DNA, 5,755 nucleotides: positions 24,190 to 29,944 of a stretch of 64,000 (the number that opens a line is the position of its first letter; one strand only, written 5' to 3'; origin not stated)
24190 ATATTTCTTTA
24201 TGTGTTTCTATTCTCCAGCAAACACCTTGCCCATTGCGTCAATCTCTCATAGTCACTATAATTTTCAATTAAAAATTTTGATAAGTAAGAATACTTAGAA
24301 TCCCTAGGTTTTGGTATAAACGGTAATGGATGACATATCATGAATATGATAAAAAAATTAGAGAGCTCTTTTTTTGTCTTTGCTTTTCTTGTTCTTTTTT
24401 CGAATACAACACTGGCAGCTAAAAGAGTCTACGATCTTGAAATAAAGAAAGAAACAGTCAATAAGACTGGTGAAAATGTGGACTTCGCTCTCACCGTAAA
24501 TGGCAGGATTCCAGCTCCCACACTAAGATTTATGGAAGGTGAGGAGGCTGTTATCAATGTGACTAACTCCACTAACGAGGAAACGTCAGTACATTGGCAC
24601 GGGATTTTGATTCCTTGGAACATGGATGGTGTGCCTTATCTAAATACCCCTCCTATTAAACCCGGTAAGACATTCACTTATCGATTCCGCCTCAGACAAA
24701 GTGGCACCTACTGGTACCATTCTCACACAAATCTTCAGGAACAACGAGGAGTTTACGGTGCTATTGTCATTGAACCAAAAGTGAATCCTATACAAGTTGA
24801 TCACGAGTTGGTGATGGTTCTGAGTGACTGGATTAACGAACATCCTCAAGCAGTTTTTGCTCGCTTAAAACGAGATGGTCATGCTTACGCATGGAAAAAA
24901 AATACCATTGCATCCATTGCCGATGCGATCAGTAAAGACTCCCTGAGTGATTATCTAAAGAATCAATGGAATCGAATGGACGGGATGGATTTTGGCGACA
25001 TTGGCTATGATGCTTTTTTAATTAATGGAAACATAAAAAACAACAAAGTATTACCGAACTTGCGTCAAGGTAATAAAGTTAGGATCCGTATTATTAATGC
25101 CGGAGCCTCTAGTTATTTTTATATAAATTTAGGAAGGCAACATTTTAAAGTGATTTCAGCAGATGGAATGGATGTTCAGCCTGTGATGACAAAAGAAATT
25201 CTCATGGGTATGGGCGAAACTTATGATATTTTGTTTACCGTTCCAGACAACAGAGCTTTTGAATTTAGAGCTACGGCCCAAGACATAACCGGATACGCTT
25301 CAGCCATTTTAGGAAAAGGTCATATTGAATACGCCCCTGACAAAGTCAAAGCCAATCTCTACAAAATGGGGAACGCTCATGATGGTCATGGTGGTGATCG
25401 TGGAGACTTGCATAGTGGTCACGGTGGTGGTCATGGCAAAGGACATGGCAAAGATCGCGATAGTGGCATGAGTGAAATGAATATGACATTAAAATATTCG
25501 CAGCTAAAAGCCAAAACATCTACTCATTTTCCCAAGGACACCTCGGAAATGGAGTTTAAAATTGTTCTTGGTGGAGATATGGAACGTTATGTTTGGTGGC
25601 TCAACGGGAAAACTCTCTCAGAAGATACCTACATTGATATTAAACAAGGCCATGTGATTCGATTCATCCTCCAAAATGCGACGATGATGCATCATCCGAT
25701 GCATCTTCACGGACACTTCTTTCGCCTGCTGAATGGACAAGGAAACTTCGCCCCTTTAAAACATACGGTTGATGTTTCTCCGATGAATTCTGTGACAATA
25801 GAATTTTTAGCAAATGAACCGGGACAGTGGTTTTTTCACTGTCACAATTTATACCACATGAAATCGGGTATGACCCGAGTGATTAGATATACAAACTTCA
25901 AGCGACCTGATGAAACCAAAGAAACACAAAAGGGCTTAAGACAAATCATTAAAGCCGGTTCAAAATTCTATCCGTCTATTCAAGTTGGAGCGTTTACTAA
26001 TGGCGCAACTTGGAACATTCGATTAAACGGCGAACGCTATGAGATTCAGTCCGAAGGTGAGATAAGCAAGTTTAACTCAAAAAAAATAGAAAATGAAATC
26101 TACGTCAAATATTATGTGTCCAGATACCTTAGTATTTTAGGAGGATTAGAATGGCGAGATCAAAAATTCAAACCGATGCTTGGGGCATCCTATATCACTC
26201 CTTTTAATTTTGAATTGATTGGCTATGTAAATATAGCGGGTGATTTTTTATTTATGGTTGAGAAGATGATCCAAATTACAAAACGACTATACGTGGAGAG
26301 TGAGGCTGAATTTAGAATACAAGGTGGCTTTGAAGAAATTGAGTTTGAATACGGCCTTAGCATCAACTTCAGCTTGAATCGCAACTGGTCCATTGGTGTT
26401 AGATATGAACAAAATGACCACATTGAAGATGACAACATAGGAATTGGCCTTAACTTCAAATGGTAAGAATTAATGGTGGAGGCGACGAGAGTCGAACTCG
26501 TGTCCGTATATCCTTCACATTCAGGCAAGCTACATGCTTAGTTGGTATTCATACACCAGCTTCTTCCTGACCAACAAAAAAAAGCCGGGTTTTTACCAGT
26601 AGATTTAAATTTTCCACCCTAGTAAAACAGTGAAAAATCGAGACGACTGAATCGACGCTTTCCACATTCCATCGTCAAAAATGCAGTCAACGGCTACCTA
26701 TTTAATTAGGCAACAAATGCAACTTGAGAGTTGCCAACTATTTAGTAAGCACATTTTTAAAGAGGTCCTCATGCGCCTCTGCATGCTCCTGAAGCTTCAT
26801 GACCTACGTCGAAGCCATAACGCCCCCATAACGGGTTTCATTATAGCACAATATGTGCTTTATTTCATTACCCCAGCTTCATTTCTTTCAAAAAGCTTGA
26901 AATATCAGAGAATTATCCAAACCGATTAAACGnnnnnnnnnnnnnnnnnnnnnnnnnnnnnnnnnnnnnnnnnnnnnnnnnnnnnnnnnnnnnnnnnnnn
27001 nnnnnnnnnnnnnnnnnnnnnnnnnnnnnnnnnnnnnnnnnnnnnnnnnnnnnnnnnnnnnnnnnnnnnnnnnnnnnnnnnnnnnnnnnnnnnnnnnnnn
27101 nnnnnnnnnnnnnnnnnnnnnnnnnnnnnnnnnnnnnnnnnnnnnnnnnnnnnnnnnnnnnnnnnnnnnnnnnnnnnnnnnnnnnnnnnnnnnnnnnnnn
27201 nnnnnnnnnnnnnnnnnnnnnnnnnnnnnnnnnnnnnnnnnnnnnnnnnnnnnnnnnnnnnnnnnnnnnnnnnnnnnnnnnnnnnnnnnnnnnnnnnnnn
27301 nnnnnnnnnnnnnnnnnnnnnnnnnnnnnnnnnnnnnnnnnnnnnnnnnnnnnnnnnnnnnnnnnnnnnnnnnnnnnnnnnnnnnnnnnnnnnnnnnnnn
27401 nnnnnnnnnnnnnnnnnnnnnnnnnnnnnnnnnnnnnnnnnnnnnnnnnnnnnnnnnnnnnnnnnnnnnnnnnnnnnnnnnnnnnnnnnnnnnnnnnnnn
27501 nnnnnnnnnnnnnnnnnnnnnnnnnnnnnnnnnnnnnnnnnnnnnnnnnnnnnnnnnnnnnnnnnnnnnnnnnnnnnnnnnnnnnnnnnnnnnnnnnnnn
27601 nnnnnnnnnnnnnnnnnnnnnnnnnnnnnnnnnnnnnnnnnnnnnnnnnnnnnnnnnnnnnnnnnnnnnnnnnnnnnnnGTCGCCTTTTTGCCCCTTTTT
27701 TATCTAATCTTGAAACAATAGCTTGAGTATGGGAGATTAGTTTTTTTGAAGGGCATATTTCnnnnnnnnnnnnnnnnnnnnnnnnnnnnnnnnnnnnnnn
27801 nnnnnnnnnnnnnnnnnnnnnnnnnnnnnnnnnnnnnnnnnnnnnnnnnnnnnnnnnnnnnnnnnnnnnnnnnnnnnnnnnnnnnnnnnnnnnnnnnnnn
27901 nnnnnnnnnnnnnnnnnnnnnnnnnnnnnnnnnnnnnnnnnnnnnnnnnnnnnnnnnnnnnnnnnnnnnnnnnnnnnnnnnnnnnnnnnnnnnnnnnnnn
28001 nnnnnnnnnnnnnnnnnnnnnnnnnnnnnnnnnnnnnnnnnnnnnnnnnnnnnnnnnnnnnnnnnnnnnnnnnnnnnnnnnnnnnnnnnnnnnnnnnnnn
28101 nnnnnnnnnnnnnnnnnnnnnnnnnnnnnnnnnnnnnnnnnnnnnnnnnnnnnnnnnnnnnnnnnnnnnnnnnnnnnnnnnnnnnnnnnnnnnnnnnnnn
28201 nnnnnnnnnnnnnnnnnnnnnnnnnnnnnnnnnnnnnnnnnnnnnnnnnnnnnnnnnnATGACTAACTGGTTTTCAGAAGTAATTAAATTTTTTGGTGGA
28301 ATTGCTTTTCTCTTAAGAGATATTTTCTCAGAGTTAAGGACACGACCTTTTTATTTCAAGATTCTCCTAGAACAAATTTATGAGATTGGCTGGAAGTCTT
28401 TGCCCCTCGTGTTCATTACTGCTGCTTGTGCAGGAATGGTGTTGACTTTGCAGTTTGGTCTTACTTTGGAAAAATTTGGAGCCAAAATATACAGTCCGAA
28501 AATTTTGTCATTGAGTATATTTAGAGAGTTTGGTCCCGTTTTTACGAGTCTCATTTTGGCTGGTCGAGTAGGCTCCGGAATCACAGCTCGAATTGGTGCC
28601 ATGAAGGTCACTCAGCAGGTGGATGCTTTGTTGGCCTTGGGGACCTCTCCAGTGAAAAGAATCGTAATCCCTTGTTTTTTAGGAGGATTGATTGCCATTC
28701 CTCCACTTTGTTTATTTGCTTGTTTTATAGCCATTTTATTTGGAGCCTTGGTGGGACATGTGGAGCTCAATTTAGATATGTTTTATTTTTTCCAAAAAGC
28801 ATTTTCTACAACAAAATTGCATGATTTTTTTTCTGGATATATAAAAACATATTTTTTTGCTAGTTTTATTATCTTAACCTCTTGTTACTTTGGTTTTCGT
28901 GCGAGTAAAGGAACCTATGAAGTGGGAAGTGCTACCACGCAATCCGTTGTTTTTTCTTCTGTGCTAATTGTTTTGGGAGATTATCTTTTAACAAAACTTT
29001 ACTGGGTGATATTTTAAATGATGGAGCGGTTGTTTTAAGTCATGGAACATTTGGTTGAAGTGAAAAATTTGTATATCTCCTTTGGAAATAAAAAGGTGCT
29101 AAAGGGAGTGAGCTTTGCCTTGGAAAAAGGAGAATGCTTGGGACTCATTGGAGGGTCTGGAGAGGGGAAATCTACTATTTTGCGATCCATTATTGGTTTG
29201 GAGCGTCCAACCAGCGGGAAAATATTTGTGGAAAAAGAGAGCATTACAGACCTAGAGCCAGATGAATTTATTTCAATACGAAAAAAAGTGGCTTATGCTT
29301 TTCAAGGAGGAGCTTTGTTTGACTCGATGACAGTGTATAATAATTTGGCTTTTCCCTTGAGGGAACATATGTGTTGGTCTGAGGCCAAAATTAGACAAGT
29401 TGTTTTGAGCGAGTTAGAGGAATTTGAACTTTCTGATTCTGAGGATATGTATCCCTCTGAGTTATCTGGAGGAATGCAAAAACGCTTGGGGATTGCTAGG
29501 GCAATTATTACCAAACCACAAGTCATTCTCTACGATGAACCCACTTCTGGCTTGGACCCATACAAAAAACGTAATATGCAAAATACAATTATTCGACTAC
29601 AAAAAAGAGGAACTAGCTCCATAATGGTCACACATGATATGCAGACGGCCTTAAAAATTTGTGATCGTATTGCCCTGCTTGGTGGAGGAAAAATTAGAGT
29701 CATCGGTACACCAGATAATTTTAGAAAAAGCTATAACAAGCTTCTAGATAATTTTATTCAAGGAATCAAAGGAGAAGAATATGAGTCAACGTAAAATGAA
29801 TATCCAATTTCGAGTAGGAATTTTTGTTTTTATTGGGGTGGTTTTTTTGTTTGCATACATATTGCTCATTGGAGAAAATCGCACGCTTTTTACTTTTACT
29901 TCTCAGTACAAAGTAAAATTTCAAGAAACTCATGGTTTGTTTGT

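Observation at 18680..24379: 5.35 kb defence cassette bracketed by apparently identical 175-bp direct repeats derived from the multicopper-oxidase promoter and 5' end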

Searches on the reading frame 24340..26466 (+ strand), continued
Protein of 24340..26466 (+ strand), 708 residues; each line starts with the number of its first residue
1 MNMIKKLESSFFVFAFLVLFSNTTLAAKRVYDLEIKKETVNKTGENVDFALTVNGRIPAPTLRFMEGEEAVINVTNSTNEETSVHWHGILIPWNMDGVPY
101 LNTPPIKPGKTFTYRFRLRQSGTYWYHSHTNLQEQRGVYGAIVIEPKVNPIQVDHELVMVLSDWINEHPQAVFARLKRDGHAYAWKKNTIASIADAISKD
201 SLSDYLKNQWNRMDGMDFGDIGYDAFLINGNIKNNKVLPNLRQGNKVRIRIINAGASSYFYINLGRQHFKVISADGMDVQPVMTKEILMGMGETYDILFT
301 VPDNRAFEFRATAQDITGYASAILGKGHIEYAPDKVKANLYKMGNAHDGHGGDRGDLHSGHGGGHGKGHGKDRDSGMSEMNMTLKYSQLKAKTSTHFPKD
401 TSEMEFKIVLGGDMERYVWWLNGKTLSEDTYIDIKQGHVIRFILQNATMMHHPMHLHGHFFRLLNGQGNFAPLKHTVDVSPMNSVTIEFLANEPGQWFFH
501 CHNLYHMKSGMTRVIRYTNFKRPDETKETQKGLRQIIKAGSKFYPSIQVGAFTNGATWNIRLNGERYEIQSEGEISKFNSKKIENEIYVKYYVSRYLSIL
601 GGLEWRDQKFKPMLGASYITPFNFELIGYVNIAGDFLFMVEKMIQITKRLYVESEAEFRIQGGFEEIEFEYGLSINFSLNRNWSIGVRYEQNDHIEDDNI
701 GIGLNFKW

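Call 60: find_encoding_contigs(protein=P0272, flank=10000, max_places=3)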
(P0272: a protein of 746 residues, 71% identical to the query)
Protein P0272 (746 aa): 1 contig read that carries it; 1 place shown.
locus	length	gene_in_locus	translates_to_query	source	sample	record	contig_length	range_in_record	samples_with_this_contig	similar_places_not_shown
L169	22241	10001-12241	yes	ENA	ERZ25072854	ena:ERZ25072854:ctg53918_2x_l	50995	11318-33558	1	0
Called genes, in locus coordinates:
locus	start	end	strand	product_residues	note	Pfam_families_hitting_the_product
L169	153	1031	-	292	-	PF13276:HTH_21, PF00665:rve, PF13683:rve_3, PF13333:rve_2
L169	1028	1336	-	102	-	PF01527:HTH_Tnp_1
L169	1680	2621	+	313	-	PF13737:DDE_Tnp_1_5, PF01609:DDE_Tnp_1, PF13612:DDE_Tnp_1_3 (faint)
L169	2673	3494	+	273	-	PF03050:DDE_Tnp_IS66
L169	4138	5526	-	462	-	PF21377:MurD_N (faint), PF21799:MurD-like_N, PF08245:Mur_ligase_M, PF02875:Mur_ligase_C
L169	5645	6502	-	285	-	PF00953:Glycos_transf_4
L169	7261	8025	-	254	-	PF08245:Mur_ligase_M, PF02875:Mur_ligase_C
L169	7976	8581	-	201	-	PF01225:Mur_ligase, PF08245:Mur_ligase_M (weak)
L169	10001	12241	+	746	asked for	PF07732:Cu-oxidase_3, PF00394:Cu-oxidase, PF07731:Cu-oxidase_2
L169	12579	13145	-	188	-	PF01281:Ribosomal_L9_N, PF03948:Ribosomal_L9_C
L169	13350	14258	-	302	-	PF09991:DUF2232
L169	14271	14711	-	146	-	PF01250:Ribosomal_S6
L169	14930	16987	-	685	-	PF13400:Tad (weak)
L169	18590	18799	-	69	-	-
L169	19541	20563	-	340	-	PF02463:SMC_N, PF00005:ABC_tran, PF05621:TniB (faint), PF13304:AAA_21 (faint), PF13401:AAA_22 (weak), PF08352:oligo_HPY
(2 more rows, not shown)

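Call 62: search_protein_families(library=ncbifam, proteins=[L167:320-610:+], max_evalue=0.001)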
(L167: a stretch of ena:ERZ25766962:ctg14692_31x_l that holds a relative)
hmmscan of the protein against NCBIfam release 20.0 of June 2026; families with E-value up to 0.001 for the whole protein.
L167:320-610:+ (96 aa): 0 families

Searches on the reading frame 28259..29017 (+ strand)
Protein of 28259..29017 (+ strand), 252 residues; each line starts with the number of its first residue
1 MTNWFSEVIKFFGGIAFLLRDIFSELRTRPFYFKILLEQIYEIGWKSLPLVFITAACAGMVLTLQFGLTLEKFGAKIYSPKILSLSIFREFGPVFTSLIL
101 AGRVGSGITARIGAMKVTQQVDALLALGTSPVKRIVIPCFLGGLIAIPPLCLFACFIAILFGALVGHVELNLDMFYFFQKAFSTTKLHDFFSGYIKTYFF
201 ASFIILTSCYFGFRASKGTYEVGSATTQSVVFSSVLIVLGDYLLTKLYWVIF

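Call 53: search_protein_families(library=pfam, proteins=[window:28259-29017:+], max_evalue=0.001)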
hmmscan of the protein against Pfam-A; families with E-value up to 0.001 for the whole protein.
window:28259-29017:+ (252 aa): 1 family
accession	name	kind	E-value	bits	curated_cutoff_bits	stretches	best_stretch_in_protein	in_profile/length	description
PF02405.21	MlaE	-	5.2e-68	229.2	22.5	1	37-246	2-211/212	Permease MlaE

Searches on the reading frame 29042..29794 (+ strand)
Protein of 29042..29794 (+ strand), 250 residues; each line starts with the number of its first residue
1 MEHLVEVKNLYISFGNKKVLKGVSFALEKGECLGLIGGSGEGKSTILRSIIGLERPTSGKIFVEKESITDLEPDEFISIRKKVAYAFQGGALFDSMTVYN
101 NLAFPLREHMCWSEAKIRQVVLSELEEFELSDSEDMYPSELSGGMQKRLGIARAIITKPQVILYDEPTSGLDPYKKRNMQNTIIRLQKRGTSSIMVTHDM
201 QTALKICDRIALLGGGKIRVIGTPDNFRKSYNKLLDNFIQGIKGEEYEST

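Call 53: search_protein_families(library=pfam, proteins=[window:29042-29794:+], max_evalue=0.001)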
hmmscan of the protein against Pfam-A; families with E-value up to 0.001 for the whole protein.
window:29042-29794:+ (250 aa): 2 families
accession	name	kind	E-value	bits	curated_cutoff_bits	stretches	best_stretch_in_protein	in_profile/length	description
PF00005.33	ABC_tran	-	3e-34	119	25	1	20-169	1-137/137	ABC transporter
PF13304.12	AAA_21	-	2e-06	28.5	27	1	94-200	205-300/304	AAA domain, putative AbiEii toxin, Type IV TA system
